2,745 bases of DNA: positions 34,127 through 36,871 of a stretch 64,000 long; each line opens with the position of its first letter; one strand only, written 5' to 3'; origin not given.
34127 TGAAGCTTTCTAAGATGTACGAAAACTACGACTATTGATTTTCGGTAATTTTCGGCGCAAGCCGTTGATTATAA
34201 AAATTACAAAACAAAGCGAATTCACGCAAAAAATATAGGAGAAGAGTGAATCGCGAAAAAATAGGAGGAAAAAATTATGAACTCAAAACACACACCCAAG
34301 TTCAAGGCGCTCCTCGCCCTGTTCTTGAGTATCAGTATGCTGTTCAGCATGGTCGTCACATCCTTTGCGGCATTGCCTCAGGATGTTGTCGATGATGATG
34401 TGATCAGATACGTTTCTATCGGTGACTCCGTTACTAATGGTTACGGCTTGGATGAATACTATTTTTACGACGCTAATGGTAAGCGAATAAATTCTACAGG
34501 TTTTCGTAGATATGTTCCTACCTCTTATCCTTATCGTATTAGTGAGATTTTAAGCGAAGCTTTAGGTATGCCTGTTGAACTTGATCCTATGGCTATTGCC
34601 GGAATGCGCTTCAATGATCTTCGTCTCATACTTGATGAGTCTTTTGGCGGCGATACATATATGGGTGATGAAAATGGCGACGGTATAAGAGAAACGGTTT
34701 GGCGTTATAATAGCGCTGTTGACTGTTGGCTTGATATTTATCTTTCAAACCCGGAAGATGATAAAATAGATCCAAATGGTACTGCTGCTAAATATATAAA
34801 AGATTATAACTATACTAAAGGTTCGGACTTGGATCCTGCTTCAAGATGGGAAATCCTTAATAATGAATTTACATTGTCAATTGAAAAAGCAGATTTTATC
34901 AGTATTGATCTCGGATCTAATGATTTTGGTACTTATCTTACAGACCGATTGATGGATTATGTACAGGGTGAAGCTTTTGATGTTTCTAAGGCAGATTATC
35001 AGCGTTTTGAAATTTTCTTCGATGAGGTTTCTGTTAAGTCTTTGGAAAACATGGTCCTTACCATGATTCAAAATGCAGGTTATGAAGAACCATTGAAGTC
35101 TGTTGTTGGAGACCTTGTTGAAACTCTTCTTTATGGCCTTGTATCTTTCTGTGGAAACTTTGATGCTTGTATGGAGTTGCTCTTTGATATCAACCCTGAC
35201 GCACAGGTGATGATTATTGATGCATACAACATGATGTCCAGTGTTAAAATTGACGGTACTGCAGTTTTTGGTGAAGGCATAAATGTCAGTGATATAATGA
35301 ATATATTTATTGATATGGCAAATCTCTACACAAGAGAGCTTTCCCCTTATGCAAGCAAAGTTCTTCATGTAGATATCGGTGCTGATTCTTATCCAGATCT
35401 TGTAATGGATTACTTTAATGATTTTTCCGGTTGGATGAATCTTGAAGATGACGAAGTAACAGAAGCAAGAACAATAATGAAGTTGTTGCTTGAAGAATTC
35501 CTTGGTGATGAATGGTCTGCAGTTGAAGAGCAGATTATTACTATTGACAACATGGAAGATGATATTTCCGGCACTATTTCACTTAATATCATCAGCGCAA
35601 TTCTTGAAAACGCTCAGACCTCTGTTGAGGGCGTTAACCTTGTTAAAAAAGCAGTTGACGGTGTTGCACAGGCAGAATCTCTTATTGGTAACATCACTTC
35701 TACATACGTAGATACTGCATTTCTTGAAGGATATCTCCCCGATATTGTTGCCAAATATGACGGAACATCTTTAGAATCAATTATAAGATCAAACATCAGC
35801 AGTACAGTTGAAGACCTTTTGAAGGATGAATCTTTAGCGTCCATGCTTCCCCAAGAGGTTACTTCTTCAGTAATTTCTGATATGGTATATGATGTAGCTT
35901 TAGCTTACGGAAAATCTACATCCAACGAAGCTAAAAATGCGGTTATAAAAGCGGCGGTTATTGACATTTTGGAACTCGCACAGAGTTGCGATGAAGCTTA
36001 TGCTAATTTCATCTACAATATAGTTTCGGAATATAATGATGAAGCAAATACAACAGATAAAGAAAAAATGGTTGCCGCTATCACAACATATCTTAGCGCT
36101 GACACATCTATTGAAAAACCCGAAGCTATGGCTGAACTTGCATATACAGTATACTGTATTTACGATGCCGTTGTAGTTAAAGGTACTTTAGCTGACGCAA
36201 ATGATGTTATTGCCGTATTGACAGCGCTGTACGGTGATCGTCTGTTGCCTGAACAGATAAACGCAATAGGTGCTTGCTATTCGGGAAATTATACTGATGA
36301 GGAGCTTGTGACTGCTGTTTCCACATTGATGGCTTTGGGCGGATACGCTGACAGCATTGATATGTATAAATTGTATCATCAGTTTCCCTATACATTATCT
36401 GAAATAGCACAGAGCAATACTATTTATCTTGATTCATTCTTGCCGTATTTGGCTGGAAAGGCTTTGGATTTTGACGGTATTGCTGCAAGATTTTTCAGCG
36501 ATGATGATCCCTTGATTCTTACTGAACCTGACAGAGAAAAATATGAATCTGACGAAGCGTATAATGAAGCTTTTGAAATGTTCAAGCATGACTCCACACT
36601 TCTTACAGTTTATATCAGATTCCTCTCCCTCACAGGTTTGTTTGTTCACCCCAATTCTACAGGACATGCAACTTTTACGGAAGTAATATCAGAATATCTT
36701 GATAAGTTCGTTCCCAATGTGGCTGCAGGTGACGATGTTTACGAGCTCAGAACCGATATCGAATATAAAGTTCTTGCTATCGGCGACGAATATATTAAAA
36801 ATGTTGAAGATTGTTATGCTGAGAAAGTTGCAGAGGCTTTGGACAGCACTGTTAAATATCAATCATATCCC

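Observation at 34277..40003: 1908-aa secreted, highly acidic multi-module protein with no recognisable anchor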

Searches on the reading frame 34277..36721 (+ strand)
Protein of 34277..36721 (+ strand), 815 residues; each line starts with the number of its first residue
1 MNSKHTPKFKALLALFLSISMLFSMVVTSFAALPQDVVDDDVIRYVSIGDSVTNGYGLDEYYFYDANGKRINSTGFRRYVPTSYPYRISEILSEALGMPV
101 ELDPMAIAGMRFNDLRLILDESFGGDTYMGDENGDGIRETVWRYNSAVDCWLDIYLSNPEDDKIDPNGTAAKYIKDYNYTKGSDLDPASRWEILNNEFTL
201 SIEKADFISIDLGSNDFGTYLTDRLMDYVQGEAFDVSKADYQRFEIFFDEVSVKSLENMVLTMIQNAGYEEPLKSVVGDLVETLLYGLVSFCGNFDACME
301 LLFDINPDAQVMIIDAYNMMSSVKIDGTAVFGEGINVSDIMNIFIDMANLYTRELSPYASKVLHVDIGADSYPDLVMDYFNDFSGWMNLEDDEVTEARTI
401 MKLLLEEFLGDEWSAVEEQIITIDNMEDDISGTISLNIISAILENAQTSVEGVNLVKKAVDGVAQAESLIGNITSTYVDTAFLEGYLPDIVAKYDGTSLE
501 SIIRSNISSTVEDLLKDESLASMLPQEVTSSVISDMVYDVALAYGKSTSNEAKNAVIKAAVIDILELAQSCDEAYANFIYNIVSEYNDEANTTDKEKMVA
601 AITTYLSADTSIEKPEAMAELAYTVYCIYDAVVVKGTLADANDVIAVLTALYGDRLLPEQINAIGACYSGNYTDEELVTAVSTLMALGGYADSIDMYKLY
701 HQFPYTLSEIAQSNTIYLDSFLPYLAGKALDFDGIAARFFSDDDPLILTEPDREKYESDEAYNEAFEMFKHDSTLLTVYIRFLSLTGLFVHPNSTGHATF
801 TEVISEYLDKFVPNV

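Call 32: find_homologous_proteins(query=A1, max_evalue=0.001)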
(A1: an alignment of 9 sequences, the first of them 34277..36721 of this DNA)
Query A1 (9 sequences) (815 aa, profile of the alignment): 9 proteins with E <= 0.001 among 8000 candidates.
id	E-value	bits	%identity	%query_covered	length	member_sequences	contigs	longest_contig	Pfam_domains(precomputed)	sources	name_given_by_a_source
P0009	0.0e+0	1228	28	97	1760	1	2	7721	PF25833.1,PF13472.13,PF00041.28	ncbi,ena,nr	ncbi:MAG: fibronectin type III domain-containing protein [Oscillospiraceae bacterium]|nr:fibronectin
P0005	0.0e+0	1143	27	99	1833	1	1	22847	-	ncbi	-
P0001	0.0e+0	1059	35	100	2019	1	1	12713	-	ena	-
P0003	0.0e+0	1033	33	100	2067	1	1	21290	-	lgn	-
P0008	0.0e+0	1025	31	98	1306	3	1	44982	PF13472.13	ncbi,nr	ncbi:MAG: carboxypeptidase regulatory-like domain-containing protein, partial [Clostridia bacterium]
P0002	4.5e-274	930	32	100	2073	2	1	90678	-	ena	-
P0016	1.2e-61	227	27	46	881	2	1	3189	PF00404.25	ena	-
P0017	4.4e-37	146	23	43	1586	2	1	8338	PF00395.26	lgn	-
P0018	2.7e-23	100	22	48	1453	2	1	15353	-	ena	-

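Call 39: search_protein_families(library=pfam, proteins=[P0016, P0017], max_evalue=0.01)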
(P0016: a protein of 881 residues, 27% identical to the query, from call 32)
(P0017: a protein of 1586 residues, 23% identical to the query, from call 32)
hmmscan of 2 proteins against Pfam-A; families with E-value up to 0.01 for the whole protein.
P0016 (881 aa): 1 family
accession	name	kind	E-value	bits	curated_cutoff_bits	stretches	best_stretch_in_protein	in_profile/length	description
PF00404.24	Dockerin_1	-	5.4e-11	43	22.9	1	817-869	1-53/57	Dockerin type I domain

P0017 (1586 aa): 4 families
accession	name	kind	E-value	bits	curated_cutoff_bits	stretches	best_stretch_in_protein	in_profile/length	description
PF00395.25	SLH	-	1.8e-12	47.5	20.8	1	1398-1430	17-44/44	S-layer homology domain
PF01442.23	Apolipoprotein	-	0.00031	20.9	90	0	579-730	48-186/190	Apolipoprotein A1/A4/E domain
PF13472.12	Lipase_GDSL_2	-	0.0022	18.9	32.9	0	1005-1183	13-117/178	GDSL-like Lipase/Acylhydrolase family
PF04740.18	LXG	-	0.0082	16.5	26.5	0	904-981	114-194/202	LXG domain of WXG superfamily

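Call 44: search_protein_representatives(alignment_id=A1)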
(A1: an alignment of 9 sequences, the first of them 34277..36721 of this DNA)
Query: 9 sequences, 902 profile positions. Proteins with E-value up to 0.001 (for the whole library): 1363; up to 1e-10: 938; up to 1e-30: 376. The best 150 are listed.
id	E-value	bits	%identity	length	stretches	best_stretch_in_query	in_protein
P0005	0.0e+00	1142.5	-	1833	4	1-613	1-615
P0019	0.0e+00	1128.8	-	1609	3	1-900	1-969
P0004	0.0e+00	1113.6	-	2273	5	1-494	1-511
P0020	0.0e+00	1059.6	-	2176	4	1-487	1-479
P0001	0.0e+00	1058.6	-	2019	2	1-570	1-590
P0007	0.0e+00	1027.4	-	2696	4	1-703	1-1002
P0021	4.3e-284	961.6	-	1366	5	5-670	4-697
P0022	2.0e-283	959.4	-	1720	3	1-899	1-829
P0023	3.6e-272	922.2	-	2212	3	1-698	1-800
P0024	1.4e-271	920.2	-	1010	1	5-898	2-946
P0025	4.8e-253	858.9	-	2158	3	1-698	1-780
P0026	2.7e-224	763.8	-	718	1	67-802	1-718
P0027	1.7e-203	695.0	-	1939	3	1-899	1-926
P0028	6.7e-98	345.5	-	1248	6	187-417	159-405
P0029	2.1e-92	327.3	-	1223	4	1-344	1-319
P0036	9.4e-79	282.2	-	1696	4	10-363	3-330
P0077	7.1e-63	229.6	-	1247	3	187-398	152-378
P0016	3.8e-62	227.2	-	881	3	8-373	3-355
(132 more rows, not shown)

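Call 45: search_solved_structures(query=A1, max_evalue=1, show_alignments=2)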
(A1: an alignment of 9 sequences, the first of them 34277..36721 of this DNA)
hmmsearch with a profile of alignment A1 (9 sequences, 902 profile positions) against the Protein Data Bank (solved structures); distinct sequences matched with E-value up to 1: 1.
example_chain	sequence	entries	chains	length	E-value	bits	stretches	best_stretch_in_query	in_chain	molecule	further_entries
9fa0_B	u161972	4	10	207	0.0098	17.3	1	760-853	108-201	ScoC | HTH-type transcriptional regulator Hpr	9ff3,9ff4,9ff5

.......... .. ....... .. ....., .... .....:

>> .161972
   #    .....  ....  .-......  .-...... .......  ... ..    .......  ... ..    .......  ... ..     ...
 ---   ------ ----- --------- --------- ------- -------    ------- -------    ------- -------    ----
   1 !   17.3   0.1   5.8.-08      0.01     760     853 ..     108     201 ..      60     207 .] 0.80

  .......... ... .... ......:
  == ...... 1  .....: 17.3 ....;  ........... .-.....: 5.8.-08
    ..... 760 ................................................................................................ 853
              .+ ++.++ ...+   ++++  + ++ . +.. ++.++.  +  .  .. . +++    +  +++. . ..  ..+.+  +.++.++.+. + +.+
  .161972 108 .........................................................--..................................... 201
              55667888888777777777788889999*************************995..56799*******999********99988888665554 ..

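Call 85: search_protein_families(library=pfam, alignment_id=A6, max_evalue=0.0001)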
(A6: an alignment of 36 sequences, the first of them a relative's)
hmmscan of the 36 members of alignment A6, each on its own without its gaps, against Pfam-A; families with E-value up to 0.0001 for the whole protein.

A. member 1, P0019 (1609 aa): 4 families
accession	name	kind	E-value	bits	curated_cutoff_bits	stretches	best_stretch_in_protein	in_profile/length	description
PF00041.27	fn3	-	4.2e-10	40.1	25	0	1320-1398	3-75/84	Fibronectin type III domain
PF13472.12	Lipase_GDSL_2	-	4.9e-09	37.4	32.9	0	138-384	14-174/178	GDSL-like Lipase/Acylhydrolase family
PF21910.2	GH85_C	-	5.1e-06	27.3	27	0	1427-1456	18-47/95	GH85 endohexosaminidases, C-terminal domain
PF16656.11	Pur_ac_phosph_N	-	3.8e-05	24.6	30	0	1327-1392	10-81/93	Purple acid Phosphatase, N-terminal domain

B. families by the number of members that match (of 36 scanned): 14 families
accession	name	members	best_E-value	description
PF13472.12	Lipase_GDSL_2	16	8.4e-14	GDSL-like Lipase/Acylhydrolase family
PF00657.28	Lipase_GDSL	9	1.1e-08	GDSL-like Lipase/Acylhydrolase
PF00395.25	SLH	7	1e-31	S-layer homology domain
PF00404.24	Dockerin_1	7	2.4e-13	Dockerin type I domain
PF09479.16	Flg_new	2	9.2e-81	Listeria-Bacteroides repeat domain (List_Bact_rpt)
PF04122.17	CW_binding_2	1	1.9e-52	Cell wall binding domain 2 (CWB2)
PF00041.27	fn3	1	4.2e-10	Fibronectin type III domain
PF07889.17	DUF1664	1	1.8e-08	Protein of unknown function (DUF1664)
PF00038.26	Filament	1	2.9e-08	Intermediate filament protein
PF01442.23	Apolipoprotein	1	8.8e-08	Apolipoprotein A1/A4/E domain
PF04513.17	Baculo_PEP_C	1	1.9e-07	Baculovirus polyhedron envelope protein, PEP, C terminus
PF18998.6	Flg_new_2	1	1e-06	Divergent InlB B-repeat domain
PF21910.2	GH85_C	1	5.1e-06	GH85 endohexosaminidases, C-terminal domain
PF16656.11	Pur_ac_phosph_N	1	3.8e-05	Purple acid Phosphatase, N-terminal domain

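Call 105: search_protein_families(library=pfam, proteins=[P0020, P0023, P0025, P0036, P0077], max_evalue=0.001)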
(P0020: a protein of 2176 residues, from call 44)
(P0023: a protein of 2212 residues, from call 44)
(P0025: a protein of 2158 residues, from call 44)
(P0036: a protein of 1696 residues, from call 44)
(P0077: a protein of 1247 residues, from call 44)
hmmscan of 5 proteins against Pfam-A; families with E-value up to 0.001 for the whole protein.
P0020 (2176 aa): 2 families
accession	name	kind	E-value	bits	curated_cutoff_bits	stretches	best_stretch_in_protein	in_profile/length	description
PF13472.12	Lipase_GDSL_2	-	2.4e-13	51.4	32.9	0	136-382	14-174/178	GDSL-like Lipase/Acylhydrolase family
PF00657.28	Lipase_GDSL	-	0.00022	21.9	23.6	0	54-215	1-94/208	GDSL-like Lipase/Acylhydrolase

P0023 (2212 aa): 3 families
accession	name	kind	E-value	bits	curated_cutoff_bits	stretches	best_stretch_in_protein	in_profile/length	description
PF13472.12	Lipase_GDSL_2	-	4.6e-05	24.4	32.9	0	1343-1455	82-177/178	GDSL-like Lipase/Acylhydrolase family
PF00657.28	Lipase_GDSL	-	4.9e-05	24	23.6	0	61-315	1-175/208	GDSL-like Lipase/Acylhydrolase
PF10025.14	DUF2267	-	0.00056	20.6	29.8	0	773-819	10-58/122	Uncharacterized conserved protein (DUF2267)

P0025 (2158 aa): 2 families
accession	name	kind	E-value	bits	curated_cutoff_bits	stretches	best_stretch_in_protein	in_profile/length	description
PF13472.12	Lipase_GDSL_2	-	1.5e-06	29.3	32.9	0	1242-1365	87-177/178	GDSL-like Lipase/Acylhydrolase family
PF00657.28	Lipase_GDSL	-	0.00026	21.6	23.6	0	53-223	1-94/208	GDSL-like Lipase/Acylhydrolase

P0036 (1696 aa): 3 families
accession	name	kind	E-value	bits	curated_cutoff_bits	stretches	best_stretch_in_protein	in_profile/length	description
PF13472.12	Lipase_GDSL_2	-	1.6e-10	42.2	32.9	1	653-957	2-176/178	GDSL-like Lipase/Acylhydrolase family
PF09479.16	Flg_new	-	2.9e-09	37.4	27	1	1328-1391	2-65/65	Listeria-Bacteroides repeat domain (List_Bact_rpt)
PF00657.28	Lipase_GDSL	-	1e-05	26.3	23.6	0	653-786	4-94/208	GDSL-like Lipase/Acylhydrolase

P0077 (1247 aa): 1 family
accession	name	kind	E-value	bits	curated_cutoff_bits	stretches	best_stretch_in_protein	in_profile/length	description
PF06995.16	Phage_P2_GpU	-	3.9e-05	23.7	27.5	0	992-1035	66-110/120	Phage P2 GpU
